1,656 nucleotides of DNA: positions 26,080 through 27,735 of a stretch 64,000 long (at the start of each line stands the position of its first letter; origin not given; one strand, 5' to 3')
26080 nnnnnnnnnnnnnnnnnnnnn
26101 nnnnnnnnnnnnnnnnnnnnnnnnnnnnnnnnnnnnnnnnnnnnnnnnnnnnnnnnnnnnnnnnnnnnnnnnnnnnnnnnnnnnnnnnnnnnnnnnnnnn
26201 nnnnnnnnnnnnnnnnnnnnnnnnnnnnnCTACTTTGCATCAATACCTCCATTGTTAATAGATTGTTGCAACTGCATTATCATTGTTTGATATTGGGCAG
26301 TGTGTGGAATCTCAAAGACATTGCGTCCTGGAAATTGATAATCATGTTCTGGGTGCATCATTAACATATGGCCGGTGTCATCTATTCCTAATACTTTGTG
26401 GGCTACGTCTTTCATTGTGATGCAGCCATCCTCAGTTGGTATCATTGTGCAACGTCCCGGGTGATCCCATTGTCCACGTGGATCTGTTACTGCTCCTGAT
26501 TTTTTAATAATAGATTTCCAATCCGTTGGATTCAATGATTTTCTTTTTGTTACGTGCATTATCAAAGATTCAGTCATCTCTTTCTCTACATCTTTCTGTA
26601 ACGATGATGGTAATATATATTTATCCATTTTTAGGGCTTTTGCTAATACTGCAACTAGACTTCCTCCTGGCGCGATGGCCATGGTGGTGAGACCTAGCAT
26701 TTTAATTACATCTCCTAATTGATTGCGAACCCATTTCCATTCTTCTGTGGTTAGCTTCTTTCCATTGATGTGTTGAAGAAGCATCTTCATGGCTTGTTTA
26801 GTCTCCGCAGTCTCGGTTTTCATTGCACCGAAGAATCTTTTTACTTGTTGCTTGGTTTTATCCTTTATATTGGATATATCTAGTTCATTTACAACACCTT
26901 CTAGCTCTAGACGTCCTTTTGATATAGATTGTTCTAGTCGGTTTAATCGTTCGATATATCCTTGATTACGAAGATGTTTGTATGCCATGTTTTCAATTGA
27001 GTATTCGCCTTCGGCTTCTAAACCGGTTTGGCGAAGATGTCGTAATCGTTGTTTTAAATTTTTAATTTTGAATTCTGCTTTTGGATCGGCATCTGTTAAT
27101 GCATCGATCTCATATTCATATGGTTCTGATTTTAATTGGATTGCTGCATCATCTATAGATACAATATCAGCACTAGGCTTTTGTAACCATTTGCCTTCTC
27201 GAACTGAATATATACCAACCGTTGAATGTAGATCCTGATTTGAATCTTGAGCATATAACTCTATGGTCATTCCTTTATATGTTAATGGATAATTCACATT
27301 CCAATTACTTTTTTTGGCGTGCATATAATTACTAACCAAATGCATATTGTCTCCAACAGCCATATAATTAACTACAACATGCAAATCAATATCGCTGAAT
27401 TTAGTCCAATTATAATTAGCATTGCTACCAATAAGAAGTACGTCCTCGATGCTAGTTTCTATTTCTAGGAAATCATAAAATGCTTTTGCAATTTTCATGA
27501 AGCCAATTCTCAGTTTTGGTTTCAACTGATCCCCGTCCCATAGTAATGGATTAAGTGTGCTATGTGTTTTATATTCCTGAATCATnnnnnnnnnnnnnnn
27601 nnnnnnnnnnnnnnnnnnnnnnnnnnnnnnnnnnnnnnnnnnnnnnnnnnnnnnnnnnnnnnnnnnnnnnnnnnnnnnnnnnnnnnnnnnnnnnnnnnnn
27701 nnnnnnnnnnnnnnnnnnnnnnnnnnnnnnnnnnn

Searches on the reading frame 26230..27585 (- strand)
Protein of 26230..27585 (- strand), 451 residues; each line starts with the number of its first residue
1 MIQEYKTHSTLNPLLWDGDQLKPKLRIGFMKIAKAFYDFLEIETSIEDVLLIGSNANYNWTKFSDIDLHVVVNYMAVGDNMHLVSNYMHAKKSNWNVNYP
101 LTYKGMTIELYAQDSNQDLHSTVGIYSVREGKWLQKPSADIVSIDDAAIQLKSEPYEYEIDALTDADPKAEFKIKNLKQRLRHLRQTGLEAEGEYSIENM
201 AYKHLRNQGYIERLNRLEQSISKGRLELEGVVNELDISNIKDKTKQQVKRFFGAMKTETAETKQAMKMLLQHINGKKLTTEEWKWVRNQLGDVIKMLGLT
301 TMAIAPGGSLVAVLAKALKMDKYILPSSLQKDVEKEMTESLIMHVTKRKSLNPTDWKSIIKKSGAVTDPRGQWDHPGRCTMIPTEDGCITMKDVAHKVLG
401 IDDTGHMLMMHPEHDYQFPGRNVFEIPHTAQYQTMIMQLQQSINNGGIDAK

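Call 67: search_protein_families(library=phrogs, proteins=[window:26230-27585:-], max_evalue=0.00001)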
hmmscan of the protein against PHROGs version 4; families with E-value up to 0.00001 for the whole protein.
window:26230-27585:- (451 aa): 1 family
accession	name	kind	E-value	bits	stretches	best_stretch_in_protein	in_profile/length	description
phrog_36119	-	unknown function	6.2e-46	157.8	1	5-221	19-240/247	-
